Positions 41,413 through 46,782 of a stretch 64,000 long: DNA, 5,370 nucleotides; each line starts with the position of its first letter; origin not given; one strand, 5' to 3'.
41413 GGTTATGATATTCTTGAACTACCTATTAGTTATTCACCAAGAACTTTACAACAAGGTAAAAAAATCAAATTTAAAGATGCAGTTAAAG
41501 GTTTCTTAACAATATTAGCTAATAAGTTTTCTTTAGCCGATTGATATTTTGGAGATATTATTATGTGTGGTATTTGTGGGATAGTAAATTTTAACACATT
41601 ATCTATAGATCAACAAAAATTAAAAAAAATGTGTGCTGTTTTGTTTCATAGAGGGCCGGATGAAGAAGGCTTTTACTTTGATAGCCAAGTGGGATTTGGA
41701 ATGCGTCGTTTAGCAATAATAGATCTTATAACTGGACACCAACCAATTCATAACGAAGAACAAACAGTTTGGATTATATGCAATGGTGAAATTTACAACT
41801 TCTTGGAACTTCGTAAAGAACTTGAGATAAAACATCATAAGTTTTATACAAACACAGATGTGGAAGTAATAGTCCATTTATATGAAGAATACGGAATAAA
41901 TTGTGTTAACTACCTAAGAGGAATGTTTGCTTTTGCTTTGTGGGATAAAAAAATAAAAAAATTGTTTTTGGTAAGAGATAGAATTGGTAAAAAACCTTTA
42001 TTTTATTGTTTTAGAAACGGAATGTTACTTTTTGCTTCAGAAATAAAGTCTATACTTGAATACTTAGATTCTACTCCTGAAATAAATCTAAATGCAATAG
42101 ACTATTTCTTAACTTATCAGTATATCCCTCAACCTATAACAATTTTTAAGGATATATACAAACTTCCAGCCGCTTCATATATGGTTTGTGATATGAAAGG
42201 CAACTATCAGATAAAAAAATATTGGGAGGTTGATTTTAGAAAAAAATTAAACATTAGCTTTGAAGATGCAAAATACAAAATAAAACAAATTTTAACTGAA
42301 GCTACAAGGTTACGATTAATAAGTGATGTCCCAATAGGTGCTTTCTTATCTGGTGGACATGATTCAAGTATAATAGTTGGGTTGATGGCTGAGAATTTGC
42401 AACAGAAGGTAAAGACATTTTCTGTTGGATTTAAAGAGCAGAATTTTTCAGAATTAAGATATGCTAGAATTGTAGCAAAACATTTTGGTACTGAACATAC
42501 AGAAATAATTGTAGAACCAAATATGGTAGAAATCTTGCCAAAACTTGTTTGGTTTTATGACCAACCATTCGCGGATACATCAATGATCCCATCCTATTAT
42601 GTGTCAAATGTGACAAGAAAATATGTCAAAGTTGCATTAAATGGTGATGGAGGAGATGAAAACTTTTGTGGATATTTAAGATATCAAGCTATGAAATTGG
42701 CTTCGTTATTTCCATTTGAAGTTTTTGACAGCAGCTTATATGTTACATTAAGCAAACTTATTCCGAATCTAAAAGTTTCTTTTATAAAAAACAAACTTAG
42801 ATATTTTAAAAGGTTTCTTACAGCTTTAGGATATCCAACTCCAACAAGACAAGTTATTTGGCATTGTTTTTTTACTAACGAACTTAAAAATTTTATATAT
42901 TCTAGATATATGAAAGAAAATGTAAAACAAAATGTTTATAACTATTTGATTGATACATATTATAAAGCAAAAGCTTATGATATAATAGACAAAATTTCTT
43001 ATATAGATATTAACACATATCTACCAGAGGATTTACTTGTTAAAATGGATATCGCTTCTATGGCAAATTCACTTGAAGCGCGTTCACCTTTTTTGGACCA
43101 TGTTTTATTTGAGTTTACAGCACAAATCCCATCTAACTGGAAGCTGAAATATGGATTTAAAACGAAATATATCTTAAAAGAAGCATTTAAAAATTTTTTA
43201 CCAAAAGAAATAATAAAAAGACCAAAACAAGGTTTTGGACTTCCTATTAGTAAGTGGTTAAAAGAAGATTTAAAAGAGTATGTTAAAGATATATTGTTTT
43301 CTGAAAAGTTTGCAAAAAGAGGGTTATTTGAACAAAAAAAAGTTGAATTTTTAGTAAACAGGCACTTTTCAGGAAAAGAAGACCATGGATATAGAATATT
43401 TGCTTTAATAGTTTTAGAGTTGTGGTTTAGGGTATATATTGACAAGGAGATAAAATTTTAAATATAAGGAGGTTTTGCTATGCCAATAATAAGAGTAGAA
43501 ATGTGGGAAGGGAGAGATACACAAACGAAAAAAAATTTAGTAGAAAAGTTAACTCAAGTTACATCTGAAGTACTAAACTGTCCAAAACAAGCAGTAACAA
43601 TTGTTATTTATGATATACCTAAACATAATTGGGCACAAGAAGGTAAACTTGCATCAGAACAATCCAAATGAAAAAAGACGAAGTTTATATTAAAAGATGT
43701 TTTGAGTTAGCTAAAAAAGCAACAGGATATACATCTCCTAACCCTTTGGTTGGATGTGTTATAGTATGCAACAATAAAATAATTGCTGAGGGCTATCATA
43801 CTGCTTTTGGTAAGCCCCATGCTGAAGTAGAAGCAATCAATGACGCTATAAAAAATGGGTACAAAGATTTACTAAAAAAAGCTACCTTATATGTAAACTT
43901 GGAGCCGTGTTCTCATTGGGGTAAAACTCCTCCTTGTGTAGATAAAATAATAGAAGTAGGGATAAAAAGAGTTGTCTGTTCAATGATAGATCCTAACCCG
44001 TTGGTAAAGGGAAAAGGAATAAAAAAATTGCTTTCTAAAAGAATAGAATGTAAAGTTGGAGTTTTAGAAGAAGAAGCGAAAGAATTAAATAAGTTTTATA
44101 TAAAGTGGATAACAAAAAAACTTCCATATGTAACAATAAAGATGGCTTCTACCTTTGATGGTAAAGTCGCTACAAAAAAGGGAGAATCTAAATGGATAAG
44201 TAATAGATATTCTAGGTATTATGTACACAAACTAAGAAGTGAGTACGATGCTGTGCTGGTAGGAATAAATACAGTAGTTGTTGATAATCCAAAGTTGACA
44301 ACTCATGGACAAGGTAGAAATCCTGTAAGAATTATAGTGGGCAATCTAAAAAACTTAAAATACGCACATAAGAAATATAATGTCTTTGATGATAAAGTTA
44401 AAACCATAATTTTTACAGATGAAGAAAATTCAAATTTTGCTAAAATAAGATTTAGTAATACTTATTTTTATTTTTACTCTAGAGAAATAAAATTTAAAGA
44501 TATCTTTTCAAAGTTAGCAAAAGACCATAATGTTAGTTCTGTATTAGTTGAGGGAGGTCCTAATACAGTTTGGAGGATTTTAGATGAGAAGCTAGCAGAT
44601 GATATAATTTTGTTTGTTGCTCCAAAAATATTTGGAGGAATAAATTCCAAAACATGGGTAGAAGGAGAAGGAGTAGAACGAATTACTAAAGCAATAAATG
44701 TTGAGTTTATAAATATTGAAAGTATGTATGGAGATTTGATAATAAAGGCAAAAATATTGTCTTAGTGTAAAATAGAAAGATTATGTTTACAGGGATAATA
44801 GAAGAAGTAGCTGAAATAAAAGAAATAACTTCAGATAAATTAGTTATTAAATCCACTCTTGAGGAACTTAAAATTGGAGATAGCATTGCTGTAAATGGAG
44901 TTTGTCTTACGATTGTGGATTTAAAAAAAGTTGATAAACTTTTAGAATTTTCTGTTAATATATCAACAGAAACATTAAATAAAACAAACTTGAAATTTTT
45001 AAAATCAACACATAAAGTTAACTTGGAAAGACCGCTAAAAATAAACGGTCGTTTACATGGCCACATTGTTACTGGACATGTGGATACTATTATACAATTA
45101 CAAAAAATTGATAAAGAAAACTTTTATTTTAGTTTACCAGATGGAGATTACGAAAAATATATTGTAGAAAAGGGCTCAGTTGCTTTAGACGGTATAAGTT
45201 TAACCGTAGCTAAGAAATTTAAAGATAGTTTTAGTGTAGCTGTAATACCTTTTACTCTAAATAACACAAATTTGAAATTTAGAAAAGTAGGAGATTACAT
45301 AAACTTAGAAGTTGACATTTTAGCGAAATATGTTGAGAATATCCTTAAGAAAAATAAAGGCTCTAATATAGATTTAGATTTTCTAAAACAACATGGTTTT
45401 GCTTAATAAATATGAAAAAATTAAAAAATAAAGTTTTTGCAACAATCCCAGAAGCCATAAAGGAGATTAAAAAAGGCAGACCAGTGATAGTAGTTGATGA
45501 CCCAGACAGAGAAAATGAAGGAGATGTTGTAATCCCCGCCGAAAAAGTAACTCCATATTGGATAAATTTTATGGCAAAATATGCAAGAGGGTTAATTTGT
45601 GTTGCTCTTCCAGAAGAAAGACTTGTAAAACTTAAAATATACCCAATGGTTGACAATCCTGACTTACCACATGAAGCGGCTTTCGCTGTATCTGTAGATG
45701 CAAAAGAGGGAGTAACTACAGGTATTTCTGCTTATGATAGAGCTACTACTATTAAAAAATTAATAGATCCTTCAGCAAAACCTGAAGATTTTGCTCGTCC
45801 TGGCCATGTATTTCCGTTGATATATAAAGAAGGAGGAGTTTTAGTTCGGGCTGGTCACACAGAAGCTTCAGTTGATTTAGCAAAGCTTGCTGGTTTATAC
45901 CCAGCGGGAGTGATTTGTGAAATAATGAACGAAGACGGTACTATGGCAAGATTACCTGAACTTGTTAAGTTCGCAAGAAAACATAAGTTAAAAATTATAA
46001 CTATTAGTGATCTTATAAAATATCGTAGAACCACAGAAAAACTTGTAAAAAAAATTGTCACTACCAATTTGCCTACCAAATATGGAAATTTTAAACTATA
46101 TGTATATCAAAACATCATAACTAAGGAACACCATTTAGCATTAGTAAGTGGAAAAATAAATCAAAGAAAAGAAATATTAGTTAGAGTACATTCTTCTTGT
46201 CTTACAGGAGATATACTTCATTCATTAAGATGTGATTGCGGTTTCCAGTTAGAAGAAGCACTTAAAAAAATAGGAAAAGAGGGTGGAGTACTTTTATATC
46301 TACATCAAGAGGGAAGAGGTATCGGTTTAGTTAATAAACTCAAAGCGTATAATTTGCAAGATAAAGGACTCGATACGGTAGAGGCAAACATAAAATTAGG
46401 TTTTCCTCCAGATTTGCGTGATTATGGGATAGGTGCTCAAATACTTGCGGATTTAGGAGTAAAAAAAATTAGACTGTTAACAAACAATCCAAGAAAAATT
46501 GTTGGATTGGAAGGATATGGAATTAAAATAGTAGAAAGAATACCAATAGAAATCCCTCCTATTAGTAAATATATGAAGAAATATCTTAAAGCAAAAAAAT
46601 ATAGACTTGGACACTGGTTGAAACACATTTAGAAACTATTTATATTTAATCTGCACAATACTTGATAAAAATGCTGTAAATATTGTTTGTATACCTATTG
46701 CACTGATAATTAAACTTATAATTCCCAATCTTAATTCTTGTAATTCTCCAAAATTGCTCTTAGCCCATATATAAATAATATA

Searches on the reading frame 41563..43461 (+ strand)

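Call 41: search_protein_families(library=pfam, proteins=[window:41563-43461:+], max_evalue=0.00001)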
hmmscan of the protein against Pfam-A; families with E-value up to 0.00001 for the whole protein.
window:41563-43461:+ (632 aa): 3 families
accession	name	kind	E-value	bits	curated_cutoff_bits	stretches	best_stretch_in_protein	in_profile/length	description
PF00733.27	Asn_synthase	-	2.9e-99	333.5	21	1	240-623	2-354/354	Asparagine synthase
PF13537.11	GATase_7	-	1.2e-45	154.9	25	1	48-165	2-122/123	Glutamine amidotransferase domain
PF13522.11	GATase_6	-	1.1e-37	129.4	27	1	32-160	1-130/130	Glutamine amidotransferase domain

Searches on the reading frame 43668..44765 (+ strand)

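Call 41: search_protein_families(library=pfam, proteins=[window:43668-44765:+], max_evalue=0.00001)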
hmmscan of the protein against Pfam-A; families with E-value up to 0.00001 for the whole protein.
window:43668-44765:+ (365 aa): 3 families
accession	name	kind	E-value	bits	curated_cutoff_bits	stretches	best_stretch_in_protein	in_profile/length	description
PF01872.23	RibD_C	-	3.8e-42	144.8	24.1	1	153-355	1-193/197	RibD C-terminal domain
PF00383.29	dCMP_cyt_deam_1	-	6.4e-23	81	25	1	1-106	1-102/102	Cytidine and deoxycytidylate deaminase zinc-binding region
PF14437.12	MafB19-deam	-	2.9e-16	60.1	27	1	6-147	5-140/142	MafB19-like deaminase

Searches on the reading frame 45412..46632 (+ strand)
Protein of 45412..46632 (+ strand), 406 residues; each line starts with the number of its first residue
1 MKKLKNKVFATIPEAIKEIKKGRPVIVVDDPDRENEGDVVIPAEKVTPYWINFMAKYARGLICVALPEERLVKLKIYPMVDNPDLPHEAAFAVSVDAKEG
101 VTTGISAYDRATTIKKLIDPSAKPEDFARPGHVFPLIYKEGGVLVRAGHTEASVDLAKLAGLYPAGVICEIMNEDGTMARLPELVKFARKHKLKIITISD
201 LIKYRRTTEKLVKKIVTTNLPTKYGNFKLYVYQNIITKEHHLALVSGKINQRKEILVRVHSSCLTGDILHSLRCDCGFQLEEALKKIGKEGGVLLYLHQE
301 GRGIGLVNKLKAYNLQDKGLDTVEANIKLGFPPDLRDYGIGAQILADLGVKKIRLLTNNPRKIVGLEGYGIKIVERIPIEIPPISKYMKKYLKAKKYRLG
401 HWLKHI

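Call 13: search_protein_families(library=pfam, proteins=[window:45412-46632:+], max_evalue=0.001)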
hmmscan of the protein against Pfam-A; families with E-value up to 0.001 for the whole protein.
window:45412-46632:+ (406 aa): 2 families
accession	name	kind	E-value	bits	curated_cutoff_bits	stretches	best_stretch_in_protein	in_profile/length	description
PF00926.24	DHBP_synthase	-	7.7e-88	293.4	26.4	1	14-204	2-191/191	3,4-dihydroxy-2-butanone 4-phosphate synthase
PF00925.25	GTP_cyclohydro2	-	8.5e-76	253.6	23.3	1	214-378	2-165/165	GTP cyclohydrolase II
